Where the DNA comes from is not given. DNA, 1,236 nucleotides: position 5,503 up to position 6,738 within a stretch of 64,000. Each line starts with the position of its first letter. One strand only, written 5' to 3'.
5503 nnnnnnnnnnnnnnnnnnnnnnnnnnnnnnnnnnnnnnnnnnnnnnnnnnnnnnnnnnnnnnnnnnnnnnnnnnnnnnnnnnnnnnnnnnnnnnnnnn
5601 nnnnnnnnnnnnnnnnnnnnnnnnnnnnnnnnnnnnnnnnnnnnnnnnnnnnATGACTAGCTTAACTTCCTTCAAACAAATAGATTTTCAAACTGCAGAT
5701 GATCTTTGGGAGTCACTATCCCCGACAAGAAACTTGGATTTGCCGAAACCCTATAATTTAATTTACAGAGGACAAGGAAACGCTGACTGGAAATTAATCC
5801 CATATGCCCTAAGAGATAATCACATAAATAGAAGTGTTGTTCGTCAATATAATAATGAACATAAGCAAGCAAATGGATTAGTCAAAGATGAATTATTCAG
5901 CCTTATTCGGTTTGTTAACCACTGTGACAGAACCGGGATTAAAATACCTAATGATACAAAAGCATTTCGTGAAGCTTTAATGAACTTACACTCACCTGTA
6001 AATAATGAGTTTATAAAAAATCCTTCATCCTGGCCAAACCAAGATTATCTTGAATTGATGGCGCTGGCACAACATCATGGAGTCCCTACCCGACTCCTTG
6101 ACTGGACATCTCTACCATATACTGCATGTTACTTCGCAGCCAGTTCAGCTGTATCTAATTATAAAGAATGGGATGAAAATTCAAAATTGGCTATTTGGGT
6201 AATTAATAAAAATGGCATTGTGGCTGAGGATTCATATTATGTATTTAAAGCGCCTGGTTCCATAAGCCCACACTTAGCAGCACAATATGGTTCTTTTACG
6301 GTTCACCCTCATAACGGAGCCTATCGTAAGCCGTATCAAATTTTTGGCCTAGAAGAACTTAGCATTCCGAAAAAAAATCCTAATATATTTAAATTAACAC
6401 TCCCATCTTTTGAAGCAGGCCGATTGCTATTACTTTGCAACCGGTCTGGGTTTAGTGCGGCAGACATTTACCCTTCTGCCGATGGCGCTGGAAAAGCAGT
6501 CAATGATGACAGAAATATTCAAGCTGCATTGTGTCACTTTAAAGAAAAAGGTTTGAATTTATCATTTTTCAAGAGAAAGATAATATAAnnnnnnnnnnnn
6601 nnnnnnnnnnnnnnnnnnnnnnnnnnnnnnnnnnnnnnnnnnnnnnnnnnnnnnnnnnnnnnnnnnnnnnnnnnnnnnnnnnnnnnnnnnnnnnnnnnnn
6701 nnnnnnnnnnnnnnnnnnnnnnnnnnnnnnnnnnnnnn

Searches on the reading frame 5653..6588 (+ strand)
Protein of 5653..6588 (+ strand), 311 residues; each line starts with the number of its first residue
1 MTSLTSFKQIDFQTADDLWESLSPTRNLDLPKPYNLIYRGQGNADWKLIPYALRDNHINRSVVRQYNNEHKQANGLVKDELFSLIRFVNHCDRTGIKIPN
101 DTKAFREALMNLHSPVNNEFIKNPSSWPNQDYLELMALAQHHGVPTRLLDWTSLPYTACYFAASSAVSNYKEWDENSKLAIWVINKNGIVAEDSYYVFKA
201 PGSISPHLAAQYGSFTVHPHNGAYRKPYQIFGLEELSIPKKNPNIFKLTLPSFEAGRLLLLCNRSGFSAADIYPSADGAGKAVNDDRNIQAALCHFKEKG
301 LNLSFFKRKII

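Call 18: search_protein_families(library=pfam, proteins=[window:5653-6588:+])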
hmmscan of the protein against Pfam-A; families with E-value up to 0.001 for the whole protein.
window:5653-6588:+ (311 aa): 1 family
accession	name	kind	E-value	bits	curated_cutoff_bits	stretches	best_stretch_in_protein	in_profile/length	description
PF08867.16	FRG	-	2.1e-19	70.7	25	1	35-166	2-89/94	FRG domain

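Call 19: search_protein_families(library=padloc, proteins=[window:5653-6588:+], max_evalue=0.01)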
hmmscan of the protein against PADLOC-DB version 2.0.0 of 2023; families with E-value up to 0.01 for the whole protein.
window:5653-6588:+ (311 aa): 14 families
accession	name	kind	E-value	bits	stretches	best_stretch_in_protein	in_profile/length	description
PDLC04937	PDC-S15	-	8.5e-32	108.8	1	18-289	19-250/254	-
PDLC04938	PDC-S15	-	2.1e-30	104.1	2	128-286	112-269/276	-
PDLC04931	PDC-S15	-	1.4e-16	59.2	1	129-286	122-271/282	-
PDLC04934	PDC-S15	-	1.4e-16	58.6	1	129-221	114-207/416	-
PDLC04936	PDC-S15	-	1.1e-15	55.8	2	121-194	80-151/300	-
PDLC04933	PDC-S15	-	6.5e-14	50.1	2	123-194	67-135/286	-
PDLC04927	PDC-S15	-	4.8e-13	46.8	1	105-175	56-129/422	-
PDLC04926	PDC-S15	-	1.2e-12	45.5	1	133-166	88-121/300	-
PDLC04929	PDC-S15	-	2.7e-11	41.9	1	117-185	77-142/308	-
PDLC04932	PDC-S15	-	1.2e-10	39.2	1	6-175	15-151/324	-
PDLC04930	PDC-S15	-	1.6e-08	32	1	137-185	86-136/380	-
PDLC04940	PDC-S15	-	2e-06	25.6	1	111-216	104-199/280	-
PDLC04939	PDC-S15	-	6.6e-06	23.2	1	103-166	59-112/487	-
PDLC04935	PDC-S15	-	5.9e-05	20.1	1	135-235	195-292/535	-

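Call 61: find_related_loci(query=window:5653-6588:+, collection=viral_contigs, flank=1500)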
Query window:5653-6588:+ (311 aa) in viral_contigs; peptide patterns used: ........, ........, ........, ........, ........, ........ (x = any residue, [..] = any of these).
23 stretches matched a pattern; 2 encode a relative of the query (tblastn E <= 1e-3); 2 distinct loci.
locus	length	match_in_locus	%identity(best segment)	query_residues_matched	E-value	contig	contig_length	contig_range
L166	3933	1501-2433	100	1-311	0e+0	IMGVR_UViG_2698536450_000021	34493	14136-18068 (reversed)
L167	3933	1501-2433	94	1-311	0e+0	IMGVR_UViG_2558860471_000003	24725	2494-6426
